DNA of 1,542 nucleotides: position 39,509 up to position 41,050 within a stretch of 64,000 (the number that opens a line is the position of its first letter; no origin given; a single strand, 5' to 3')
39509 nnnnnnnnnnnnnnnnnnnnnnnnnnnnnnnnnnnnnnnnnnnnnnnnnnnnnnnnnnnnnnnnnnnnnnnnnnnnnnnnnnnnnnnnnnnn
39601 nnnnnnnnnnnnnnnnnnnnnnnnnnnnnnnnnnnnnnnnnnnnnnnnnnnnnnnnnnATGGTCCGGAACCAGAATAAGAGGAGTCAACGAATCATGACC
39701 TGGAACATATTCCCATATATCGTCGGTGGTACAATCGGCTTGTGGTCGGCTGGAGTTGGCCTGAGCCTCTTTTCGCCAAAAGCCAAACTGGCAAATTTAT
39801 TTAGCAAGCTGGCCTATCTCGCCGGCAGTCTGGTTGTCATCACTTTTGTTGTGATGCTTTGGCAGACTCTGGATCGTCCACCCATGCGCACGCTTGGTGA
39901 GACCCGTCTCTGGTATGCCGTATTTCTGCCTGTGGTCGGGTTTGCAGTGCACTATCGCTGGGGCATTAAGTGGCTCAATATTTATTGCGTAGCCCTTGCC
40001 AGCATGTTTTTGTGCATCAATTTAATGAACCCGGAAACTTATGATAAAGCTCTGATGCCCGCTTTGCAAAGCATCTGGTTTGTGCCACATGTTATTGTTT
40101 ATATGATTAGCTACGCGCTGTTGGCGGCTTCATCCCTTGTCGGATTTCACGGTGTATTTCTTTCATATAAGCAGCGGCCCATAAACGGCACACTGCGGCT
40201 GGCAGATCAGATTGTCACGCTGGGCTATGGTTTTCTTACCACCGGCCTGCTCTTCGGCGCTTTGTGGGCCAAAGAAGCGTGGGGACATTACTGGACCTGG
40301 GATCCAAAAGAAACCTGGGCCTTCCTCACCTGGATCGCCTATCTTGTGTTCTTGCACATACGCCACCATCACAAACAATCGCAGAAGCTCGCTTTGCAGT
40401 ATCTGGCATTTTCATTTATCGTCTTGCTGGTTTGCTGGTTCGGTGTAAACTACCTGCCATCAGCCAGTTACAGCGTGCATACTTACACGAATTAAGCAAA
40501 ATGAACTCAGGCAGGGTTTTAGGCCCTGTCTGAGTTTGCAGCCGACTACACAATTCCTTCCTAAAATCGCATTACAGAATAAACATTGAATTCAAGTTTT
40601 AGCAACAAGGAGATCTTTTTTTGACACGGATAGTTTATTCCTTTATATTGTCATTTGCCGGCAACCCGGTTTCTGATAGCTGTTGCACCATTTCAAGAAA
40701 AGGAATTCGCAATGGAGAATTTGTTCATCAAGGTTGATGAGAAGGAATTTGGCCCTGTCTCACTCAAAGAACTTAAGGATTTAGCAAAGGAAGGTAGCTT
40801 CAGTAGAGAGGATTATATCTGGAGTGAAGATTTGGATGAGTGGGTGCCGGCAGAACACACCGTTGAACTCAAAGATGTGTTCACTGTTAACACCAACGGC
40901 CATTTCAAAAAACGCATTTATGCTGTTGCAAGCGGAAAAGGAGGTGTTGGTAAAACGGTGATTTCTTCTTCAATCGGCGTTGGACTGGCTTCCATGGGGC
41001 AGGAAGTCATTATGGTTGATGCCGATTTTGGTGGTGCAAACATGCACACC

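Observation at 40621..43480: Tandem paralogous GYF-like(DUF4339)-MinD/ParA ATPase fusions, one with a Cx3Cx5Cx8C-H tail, between ccsBA and tol-pal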

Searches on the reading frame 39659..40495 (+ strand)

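Call 3: search_protein_families(library=pfam, proteins=[window:39659-40495:+], max_evalue=0.01)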
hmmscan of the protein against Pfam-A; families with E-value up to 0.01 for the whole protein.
window:39659-40495:+ (278 aa): 1 family
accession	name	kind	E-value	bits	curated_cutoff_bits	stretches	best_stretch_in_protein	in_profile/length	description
PF01578.25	Cytochrom_C_asm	-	3.5e-32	112.2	29.9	1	104-266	35-207/212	Cytochrome C assembly protein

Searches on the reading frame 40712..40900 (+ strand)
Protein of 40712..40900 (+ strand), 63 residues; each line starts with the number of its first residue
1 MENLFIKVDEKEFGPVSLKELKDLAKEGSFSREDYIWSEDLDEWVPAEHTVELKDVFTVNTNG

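Call 78: search_solved_structures(query=window:40712-40900:+, max_evalue=1, show_alignments=3)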
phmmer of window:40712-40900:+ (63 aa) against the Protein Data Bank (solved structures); distinct sequences matched with E-value up to 1: 2.
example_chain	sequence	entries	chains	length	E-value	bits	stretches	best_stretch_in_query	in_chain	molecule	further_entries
7z3c_A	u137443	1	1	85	4.4e-07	33.4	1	4-57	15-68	Adventurous gliding motility protein X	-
8z9y_E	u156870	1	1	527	0.0022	21.8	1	13-50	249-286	Protein TIC 56, chloroplastic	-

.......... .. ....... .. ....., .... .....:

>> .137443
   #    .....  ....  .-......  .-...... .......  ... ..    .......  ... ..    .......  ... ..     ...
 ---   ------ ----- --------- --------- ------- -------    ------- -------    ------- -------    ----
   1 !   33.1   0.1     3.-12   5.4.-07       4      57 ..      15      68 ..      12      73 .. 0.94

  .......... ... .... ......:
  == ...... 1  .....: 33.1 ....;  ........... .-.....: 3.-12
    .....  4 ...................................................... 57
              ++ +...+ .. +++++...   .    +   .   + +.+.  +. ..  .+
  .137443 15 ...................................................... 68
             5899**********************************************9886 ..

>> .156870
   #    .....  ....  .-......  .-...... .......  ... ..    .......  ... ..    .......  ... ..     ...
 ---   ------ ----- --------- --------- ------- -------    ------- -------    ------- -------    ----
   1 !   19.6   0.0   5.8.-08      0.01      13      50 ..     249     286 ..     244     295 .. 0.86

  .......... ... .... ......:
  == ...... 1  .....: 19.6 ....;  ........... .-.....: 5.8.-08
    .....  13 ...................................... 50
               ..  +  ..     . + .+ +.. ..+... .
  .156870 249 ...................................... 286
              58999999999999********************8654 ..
